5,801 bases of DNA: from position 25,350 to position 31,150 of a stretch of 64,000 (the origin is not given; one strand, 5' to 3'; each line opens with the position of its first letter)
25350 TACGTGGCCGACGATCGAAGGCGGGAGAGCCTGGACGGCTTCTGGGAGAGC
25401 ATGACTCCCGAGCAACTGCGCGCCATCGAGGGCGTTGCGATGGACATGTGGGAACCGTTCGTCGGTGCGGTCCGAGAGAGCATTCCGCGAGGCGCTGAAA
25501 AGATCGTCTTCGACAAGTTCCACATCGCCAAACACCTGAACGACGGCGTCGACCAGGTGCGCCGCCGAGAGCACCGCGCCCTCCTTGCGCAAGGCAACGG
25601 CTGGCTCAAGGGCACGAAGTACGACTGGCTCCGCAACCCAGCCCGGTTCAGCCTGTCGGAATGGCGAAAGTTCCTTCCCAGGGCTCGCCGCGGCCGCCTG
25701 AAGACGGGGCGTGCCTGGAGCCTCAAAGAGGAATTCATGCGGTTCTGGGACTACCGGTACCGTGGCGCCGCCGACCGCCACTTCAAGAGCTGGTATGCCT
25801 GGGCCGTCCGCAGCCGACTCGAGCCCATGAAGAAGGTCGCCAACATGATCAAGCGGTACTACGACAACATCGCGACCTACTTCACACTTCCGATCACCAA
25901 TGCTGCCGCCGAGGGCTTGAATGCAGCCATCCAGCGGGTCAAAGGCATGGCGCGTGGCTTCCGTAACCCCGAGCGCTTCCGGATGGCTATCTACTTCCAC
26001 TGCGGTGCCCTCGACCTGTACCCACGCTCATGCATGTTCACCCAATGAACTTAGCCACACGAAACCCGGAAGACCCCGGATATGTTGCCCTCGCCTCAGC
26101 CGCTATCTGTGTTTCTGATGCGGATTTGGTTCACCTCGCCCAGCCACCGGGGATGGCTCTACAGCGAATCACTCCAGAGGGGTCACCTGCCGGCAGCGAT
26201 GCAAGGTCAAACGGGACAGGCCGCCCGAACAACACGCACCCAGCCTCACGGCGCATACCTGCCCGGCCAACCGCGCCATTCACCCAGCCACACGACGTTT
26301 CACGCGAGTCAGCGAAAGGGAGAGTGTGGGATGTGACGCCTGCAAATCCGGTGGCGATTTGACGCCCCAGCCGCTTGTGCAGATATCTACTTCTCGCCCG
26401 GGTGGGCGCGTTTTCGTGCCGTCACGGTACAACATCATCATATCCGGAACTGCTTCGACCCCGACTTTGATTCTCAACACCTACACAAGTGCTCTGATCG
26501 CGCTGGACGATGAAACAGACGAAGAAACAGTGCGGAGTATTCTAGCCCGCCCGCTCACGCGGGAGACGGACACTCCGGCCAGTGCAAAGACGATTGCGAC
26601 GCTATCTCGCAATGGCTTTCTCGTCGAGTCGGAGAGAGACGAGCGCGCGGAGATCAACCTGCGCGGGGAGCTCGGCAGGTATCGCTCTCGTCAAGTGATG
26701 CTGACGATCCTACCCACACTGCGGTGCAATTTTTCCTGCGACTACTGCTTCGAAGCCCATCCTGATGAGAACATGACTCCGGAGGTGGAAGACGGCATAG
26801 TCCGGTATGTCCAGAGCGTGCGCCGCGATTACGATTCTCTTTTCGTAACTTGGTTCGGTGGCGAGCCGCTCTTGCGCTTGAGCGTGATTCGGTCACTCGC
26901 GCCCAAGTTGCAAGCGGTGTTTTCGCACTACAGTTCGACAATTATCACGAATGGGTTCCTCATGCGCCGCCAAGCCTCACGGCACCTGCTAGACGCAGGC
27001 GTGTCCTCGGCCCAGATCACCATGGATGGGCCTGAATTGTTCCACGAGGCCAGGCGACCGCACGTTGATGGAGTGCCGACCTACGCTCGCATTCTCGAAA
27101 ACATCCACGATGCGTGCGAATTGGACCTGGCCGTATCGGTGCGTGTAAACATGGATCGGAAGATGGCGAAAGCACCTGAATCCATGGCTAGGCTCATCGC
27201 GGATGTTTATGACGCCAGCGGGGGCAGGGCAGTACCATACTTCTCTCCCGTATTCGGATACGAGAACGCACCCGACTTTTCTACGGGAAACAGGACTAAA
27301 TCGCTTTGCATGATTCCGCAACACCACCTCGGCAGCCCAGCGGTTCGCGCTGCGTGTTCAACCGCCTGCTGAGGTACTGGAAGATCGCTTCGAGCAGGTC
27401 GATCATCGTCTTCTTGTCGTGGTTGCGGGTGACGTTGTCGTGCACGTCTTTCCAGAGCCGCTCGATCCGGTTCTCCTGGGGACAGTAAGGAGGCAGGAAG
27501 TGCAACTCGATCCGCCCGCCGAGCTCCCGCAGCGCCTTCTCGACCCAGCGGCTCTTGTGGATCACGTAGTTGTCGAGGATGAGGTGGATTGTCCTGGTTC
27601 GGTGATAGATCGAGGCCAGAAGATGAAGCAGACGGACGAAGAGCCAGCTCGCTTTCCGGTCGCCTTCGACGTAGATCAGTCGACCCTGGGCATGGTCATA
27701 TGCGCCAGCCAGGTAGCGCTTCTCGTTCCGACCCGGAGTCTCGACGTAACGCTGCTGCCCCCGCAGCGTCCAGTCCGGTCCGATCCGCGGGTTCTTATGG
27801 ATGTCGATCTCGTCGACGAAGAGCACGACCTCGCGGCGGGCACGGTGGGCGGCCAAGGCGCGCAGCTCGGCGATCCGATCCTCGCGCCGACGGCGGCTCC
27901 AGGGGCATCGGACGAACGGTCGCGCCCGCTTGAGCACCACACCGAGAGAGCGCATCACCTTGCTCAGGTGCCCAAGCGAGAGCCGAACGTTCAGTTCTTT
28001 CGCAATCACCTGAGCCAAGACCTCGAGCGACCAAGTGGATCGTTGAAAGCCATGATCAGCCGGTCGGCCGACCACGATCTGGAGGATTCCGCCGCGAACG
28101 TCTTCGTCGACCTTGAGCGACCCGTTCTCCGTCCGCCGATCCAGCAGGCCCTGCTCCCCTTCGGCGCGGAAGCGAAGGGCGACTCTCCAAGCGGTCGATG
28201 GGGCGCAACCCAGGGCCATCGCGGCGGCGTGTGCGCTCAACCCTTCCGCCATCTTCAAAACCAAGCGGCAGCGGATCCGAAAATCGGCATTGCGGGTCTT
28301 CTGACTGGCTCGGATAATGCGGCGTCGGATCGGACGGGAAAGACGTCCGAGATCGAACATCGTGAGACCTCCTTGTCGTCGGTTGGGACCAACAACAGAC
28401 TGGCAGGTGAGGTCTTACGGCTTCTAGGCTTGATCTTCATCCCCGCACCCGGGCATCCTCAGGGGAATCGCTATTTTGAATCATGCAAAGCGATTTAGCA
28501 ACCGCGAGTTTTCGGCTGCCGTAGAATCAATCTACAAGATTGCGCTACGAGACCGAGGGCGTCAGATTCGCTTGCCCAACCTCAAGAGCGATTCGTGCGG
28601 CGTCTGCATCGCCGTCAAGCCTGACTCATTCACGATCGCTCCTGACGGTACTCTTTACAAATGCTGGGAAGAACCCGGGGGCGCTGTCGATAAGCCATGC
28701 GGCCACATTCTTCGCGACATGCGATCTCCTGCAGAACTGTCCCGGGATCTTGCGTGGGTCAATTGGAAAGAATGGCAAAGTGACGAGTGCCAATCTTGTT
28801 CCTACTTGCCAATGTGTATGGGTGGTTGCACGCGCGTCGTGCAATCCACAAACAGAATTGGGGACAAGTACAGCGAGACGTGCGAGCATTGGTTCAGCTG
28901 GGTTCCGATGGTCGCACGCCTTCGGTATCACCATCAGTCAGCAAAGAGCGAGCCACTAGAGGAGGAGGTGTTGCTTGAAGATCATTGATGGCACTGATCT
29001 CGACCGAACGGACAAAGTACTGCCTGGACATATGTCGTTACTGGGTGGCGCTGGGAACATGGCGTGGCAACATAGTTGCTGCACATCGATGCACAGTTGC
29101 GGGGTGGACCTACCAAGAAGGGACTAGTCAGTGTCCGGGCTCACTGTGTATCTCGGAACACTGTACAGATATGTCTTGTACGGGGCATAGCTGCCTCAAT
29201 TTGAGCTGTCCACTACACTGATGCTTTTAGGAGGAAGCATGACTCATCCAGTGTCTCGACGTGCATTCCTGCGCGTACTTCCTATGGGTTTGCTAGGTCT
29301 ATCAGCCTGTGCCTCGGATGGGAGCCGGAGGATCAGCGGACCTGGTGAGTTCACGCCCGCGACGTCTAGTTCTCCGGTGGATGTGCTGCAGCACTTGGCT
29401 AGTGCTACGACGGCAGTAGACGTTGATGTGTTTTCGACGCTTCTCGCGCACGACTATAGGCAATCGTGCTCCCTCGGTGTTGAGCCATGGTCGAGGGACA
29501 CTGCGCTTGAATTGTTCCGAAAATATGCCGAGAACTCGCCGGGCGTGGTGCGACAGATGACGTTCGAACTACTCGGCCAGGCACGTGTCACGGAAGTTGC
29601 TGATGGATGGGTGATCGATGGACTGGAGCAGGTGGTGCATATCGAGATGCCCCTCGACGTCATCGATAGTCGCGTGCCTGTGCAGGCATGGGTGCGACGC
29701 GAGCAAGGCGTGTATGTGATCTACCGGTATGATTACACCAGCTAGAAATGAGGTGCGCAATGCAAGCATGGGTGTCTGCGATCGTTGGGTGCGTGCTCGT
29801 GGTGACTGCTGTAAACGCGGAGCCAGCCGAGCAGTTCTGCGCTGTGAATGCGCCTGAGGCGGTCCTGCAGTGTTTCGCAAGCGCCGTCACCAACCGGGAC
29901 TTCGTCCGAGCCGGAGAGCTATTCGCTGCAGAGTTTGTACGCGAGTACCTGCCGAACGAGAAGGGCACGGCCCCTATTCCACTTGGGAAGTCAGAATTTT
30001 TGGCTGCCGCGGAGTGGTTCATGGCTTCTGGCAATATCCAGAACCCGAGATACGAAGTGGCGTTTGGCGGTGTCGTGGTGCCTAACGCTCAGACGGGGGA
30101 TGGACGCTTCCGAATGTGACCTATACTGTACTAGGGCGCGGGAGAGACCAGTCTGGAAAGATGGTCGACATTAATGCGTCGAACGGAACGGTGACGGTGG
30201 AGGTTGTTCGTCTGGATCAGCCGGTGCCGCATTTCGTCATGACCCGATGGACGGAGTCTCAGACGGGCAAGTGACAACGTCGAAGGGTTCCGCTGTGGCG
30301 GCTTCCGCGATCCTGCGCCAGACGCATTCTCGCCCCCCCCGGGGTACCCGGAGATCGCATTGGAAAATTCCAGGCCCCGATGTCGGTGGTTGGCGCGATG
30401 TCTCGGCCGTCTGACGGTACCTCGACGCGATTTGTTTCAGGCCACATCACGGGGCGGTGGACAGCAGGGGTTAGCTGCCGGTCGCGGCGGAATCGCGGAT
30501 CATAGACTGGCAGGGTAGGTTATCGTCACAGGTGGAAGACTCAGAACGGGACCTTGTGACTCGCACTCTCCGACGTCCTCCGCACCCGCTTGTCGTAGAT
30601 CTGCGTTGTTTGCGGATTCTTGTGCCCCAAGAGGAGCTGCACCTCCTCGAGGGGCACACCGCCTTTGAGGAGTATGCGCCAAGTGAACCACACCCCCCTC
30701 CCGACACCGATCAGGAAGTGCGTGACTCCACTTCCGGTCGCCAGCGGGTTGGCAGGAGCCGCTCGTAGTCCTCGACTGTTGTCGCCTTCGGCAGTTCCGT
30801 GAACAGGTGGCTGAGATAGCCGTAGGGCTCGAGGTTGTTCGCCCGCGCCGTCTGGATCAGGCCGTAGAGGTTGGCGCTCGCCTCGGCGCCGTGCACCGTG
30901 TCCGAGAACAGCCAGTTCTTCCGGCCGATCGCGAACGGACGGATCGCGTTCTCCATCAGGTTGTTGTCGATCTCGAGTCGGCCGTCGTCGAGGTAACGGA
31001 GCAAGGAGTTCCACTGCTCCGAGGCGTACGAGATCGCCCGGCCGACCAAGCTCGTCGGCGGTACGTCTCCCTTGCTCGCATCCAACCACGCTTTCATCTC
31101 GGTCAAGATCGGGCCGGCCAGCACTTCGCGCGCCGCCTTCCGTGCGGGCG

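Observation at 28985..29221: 78-aa peptide with six cysteines at an exact 5-residue period, coupled to a SPASM maturase: candidate novel RiPP precursor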

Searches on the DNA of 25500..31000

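Call 64: search_rna_families(source=window, start=25500, end=31000, threshold=evalue, max_evalue=0.1)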
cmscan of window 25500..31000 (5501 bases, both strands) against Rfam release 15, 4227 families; matches with E-value up to 0.1: 0.
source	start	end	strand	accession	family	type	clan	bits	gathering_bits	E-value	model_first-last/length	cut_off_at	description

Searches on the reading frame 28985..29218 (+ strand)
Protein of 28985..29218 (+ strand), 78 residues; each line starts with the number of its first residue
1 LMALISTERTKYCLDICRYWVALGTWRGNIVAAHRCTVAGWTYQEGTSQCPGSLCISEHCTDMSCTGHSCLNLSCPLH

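Call 8: search_protein_families(library=ncbifam, proteins=[window:28985-29218:+], max_evalue=0.1)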
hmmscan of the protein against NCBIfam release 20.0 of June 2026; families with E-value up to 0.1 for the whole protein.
seq(78 aa): 1 family
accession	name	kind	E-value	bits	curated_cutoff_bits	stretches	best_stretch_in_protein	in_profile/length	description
NF038108.1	RiPP_NF038108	subfamily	0.014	15.3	30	1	40-76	3-40/65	Cys-every-fifth RiPP peptide CefA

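Call 9: search_protein_families(library=pfam, proteins=[window:28985-29218:+], max_evalue=0.1)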
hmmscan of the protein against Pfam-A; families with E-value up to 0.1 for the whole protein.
seq(78 aa): 1 family
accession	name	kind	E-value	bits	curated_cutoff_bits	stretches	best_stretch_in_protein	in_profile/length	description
PF23756.1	Beta-prop_HPS5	-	0.004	16.9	34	1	2-40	12-51/328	HPS5 beta propeller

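Call 19: find_homologous_proteins(query=A1, max_evalue=10)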
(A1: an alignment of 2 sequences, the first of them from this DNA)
Query A1 (2 sequences) (78 aa, profile of the alignment): 1 proteins with E <= 10 among 3 candidates.
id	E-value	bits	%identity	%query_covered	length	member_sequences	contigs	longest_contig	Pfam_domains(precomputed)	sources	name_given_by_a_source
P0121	6.6e-40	153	39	28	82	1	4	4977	-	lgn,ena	-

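Call 45: search_protein_families(library=ncbifam, proteins=[P0121], max_evalue=10)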
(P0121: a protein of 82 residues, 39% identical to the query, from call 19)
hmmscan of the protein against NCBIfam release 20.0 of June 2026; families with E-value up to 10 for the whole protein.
P0121 (82 aa): 0 families

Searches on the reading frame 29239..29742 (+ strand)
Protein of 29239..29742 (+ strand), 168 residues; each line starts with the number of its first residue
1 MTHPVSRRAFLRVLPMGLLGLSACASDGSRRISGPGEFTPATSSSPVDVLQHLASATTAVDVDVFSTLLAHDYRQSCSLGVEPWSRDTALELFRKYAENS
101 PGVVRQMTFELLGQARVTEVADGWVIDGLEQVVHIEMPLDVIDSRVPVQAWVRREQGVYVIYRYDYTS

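Call 8: search_protein_families(library=ncbifam, proteins=[window:29239-29742:+], max_evalue=0.1)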
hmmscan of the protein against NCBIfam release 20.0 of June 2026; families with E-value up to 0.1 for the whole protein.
seq(168 aa): 1 family
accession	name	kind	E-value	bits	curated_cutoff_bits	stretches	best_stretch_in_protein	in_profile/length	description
NF053603.1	HhpR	exception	0.097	11.8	520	0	83-138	17-72/282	CBS domain-containing high hydrostatic pressure regulator HhpR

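Call 9: search_protein_families(library=pfam, proteins=[window:29239-29742:+], max_evalue=0.1)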
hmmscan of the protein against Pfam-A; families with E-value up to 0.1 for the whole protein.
seq(168 aa): 0 families

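Call 57: search_protein_families(library=pfam, proteins=[window:29239-29742:+], max_evalue=1)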
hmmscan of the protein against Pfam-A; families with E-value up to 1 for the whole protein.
seq(168 aa): 0 families

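Call 63: predict_structure(protein=window:29239-29742:+)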
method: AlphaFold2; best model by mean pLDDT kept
length: 168 residues; sequences in the alignment: 1
mean_pLDDT: 44.2   pTM: 0.40
mean pLDDT of the five models: 44.2, 40.9, 40.7, 38.2, 38.2
residues with pLDDT >= 90: 0; 70-90: 0; 50-70: 58; < 50: 110
segments of 3 or more residues with pLDDT < 50: 1-44, 104-168
pLDDT, mean of each block of 10 residues (from residue 1): 34 40 38 30 51 59 57 58 55 60 49 43 41 34 32 34 34
secondary structure, 60 per line:
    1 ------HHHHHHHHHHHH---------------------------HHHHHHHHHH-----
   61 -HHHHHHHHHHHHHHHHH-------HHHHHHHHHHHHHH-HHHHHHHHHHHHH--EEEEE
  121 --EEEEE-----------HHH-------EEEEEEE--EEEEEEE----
elements in order: H7-18 H46-55 H62-78 H86-99 H101-113 E116-120 E123-127 E149-155 E158-164
